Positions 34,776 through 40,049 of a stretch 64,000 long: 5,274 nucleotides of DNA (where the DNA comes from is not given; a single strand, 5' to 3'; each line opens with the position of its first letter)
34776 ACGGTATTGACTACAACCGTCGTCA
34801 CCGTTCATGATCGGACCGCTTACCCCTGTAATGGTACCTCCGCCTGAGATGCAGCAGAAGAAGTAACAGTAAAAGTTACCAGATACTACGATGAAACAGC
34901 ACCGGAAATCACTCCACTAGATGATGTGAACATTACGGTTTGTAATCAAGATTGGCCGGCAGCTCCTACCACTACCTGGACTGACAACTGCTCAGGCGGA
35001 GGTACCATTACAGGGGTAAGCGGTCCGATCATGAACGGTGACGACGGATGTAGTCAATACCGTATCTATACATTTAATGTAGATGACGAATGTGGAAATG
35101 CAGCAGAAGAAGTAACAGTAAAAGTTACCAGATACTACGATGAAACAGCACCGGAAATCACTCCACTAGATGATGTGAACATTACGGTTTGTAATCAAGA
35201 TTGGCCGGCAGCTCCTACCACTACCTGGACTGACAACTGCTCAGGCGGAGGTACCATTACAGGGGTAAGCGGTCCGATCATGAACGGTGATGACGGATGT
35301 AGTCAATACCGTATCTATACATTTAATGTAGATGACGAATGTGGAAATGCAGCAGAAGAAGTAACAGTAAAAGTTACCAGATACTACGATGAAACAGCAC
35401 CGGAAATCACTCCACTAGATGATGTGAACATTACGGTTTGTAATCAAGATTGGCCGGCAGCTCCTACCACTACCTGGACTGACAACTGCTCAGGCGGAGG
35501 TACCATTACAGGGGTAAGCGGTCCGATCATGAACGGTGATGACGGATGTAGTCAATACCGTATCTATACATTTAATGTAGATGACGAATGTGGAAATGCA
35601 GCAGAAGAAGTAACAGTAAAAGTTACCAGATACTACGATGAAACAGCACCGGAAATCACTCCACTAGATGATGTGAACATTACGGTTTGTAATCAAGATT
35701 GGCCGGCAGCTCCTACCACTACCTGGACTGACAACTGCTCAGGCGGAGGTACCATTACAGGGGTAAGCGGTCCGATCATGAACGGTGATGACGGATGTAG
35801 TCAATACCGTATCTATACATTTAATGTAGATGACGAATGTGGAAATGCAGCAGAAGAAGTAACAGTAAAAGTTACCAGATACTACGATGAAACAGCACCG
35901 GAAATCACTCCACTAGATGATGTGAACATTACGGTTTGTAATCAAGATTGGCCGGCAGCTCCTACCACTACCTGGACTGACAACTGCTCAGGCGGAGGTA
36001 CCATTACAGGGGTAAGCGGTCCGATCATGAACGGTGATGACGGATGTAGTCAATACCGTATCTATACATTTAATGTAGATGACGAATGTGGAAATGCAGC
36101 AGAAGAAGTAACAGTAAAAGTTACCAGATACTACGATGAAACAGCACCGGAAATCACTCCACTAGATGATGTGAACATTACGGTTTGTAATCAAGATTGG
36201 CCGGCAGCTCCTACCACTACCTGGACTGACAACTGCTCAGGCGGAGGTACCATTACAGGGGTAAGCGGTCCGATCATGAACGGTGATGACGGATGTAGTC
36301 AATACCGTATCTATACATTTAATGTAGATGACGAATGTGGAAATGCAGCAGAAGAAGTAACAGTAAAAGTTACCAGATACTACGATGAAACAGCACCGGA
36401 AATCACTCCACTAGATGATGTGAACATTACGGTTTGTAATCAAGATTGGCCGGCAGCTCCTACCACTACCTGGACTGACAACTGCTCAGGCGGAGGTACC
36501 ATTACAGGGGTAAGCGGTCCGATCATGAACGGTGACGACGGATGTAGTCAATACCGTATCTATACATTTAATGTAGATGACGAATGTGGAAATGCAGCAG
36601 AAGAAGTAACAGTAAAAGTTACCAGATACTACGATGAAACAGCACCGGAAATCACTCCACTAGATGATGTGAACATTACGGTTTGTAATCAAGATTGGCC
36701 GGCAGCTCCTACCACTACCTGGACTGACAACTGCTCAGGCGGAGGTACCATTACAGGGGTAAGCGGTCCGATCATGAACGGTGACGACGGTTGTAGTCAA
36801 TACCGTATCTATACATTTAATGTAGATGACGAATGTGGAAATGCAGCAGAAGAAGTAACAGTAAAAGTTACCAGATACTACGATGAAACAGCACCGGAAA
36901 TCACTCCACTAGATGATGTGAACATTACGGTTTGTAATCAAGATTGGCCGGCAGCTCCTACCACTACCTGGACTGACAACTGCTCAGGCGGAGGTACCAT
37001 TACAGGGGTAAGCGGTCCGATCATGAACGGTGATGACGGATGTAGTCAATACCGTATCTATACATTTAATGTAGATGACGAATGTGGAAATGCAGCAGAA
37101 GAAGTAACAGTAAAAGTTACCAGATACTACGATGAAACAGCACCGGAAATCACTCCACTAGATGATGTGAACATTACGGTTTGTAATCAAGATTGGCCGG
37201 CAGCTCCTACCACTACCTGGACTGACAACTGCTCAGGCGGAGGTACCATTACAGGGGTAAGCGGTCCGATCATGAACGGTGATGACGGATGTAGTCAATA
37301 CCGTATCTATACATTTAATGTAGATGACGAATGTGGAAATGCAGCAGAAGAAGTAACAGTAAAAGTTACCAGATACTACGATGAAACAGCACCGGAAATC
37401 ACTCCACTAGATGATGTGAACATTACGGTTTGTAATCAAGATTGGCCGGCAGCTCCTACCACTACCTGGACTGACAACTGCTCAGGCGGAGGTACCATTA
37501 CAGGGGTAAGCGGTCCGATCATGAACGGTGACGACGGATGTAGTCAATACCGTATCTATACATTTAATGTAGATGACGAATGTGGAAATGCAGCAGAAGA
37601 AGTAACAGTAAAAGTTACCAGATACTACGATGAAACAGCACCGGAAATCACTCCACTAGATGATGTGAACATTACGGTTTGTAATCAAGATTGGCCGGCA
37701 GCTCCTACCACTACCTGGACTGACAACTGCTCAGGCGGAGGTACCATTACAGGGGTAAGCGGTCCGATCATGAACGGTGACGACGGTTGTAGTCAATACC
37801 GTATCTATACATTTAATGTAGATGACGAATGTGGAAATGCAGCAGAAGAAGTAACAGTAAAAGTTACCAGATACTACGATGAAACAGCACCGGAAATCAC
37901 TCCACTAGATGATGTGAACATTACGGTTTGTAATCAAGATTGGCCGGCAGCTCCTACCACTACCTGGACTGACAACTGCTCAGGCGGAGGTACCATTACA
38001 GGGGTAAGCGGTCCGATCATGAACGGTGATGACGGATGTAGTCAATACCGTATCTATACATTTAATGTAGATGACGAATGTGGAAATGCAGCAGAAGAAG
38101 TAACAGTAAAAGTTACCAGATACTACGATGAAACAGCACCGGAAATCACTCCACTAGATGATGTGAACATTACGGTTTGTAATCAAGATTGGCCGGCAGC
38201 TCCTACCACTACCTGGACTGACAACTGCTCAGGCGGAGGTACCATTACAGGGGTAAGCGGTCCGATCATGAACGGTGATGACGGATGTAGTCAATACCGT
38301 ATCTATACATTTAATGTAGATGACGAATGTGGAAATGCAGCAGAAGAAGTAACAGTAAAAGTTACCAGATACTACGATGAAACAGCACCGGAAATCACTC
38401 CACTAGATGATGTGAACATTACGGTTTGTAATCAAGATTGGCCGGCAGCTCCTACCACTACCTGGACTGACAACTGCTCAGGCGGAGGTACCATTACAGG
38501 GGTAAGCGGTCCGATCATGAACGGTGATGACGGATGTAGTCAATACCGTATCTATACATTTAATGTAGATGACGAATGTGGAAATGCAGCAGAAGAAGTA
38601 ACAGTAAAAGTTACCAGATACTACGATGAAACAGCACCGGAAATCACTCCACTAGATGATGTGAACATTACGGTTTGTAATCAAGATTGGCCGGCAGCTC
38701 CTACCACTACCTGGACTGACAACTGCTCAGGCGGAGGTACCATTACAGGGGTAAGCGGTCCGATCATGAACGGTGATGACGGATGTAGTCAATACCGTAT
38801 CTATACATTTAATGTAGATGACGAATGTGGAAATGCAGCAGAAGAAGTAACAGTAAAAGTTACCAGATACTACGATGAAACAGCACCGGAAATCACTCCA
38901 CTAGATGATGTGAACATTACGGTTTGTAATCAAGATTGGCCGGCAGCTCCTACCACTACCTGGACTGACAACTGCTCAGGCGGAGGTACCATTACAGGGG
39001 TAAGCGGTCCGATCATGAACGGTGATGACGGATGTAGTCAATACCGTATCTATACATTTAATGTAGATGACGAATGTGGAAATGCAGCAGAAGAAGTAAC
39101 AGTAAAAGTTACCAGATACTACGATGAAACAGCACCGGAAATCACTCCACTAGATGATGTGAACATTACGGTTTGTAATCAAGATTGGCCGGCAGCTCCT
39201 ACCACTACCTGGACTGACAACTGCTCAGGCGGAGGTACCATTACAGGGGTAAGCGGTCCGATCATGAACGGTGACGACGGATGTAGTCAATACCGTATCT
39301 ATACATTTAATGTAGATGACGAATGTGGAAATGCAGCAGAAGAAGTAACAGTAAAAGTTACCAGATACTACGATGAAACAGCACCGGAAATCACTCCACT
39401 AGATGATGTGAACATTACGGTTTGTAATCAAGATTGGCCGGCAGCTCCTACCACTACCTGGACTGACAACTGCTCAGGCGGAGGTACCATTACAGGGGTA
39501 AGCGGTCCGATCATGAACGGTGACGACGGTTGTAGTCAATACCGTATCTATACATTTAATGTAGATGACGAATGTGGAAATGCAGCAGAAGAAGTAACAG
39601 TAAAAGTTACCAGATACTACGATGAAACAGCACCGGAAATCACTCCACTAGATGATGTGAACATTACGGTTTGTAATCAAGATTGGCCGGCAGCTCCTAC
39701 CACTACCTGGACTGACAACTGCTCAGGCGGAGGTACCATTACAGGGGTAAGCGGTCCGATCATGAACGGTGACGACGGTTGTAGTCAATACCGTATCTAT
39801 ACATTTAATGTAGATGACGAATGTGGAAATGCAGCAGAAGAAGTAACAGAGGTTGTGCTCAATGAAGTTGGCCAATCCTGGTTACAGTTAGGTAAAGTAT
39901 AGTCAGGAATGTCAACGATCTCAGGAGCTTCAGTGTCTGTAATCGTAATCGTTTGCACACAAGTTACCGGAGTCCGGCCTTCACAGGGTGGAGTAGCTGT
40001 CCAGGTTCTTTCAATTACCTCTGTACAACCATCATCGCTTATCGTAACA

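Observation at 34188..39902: Giant T9SS adhesin gene interrupted by an inverted 5,001-bp block of 20 near-identical 249-bp repeat units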

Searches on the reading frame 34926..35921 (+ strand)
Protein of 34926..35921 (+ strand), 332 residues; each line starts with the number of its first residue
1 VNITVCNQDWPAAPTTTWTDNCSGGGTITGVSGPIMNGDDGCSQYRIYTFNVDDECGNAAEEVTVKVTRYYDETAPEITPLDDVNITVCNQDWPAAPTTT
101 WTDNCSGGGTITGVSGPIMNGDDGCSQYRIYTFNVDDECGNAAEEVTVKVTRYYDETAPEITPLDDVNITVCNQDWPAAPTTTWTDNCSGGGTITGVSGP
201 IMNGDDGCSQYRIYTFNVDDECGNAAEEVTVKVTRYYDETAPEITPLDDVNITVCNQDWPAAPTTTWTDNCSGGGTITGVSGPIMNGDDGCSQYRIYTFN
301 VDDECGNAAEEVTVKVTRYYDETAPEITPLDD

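Call 9: search_protein_families(library=pfam, proteins=[window:34926-35921:+], max_evalue=0.01)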
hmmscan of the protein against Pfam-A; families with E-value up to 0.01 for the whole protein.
window:34926-35921:+ (332 aa): 11 families
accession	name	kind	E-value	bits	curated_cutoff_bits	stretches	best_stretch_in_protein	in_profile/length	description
PF23237.1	HYR_4C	-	1.1e-14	54.8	27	4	82-144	6-66/73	HYR-like domain with 4 cysteines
PF17148.9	DUF5117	-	5.7e-06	26.7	27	0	47-83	51-86/189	Domain of unknown function (DUF5117)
PF18465.7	Rieske_3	-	4.9e-05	24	25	0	42-67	8-32/96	Rieske 3Fe-4S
PF18844.6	baeRF_family2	-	8e-05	23.2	26.9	0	29-78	29-78/149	Bacterial archaeo-eukaryotic release factor family 2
PF18981.6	InlK_D3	-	0.00011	22.7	25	0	49-68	55-74/75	Internalin K domain (D3/D4)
PF18494.6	Pullulanase_Ins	-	0.00023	22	27.4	0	74-118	7-50/74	Pullulanase Ins domain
PF22902.2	NOMO1-like_9th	-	0.0011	19.1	27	0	80-104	12-36/75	BOS complex subunit NOMO1-like, beta sandwich domain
PF25290.1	CGLA_M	-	0.0017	18.1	27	0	61-101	262-298/370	Lambda-carrageenase middle domain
PF15499.12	Peptidase_C98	-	0.0036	17.5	27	0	54-91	135-172/272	Ubiquitin-specific peptidase-like, SUMO isopeptidase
PF11713.13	Peptidase_C80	-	0.0037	18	23.8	0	55-91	74-109/154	Peptidase C80 family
PF18279.7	zf-WRNIP1_ubi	-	0.005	17.8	26.4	0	84-96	3-15/21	Werner helicase-interacting protein 1 ubiquitin-binding domain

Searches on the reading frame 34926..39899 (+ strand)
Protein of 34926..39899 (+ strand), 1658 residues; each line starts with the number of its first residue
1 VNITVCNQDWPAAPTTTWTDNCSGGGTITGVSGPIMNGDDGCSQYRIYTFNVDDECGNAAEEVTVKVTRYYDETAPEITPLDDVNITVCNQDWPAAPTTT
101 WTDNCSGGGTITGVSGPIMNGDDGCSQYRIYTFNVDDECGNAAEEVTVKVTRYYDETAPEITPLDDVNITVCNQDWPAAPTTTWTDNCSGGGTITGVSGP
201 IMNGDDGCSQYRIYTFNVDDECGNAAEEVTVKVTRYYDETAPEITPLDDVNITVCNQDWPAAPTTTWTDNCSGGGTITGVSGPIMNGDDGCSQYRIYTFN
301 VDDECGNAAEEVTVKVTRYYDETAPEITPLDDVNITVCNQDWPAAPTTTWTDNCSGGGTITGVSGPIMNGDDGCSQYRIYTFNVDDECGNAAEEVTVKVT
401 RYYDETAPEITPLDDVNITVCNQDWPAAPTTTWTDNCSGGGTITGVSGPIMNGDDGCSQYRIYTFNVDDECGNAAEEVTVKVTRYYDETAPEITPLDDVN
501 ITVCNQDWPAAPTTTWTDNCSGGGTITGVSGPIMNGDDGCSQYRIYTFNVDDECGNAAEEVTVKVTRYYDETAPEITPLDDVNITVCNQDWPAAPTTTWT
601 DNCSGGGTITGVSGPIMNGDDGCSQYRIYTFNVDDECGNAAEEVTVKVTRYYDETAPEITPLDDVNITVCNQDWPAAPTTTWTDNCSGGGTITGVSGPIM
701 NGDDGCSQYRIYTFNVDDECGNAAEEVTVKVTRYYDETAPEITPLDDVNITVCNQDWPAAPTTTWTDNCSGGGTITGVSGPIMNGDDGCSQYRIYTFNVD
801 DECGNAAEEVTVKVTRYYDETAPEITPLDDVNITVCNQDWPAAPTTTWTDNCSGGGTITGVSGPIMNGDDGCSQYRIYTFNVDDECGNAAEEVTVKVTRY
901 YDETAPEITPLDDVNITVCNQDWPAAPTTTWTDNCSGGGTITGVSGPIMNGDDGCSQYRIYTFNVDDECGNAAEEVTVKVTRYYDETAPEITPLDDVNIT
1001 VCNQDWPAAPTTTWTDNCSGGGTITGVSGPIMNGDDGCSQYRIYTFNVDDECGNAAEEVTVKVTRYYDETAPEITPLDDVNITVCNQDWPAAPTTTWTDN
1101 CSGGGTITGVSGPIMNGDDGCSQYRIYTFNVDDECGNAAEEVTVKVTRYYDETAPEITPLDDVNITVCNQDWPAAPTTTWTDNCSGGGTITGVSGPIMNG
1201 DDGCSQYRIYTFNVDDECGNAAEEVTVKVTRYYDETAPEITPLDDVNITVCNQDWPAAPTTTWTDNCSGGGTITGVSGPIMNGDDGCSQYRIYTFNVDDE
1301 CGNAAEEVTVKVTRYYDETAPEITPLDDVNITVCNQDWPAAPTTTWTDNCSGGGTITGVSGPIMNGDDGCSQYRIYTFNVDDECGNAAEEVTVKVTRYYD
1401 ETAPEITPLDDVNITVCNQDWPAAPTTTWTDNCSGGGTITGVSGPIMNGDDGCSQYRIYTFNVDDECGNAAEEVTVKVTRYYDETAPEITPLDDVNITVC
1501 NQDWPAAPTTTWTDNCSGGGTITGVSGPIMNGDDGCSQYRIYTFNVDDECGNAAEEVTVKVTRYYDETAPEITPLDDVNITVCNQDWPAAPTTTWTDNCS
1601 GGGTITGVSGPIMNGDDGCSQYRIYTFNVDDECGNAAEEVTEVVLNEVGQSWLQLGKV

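Call 13: list_cluster_members(proteins=[P0001, window:34926-39899:+, window:39800-40831:-])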
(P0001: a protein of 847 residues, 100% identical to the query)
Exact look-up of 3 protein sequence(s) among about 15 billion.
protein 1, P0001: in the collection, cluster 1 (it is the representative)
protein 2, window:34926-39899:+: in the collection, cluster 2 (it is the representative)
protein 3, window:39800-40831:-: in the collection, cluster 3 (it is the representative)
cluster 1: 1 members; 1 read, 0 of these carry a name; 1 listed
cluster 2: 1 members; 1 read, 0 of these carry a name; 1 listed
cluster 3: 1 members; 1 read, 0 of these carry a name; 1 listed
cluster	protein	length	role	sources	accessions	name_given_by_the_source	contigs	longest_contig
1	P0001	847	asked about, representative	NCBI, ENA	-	-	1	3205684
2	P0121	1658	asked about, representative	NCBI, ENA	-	-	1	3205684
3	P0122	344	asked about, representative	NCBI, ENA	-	-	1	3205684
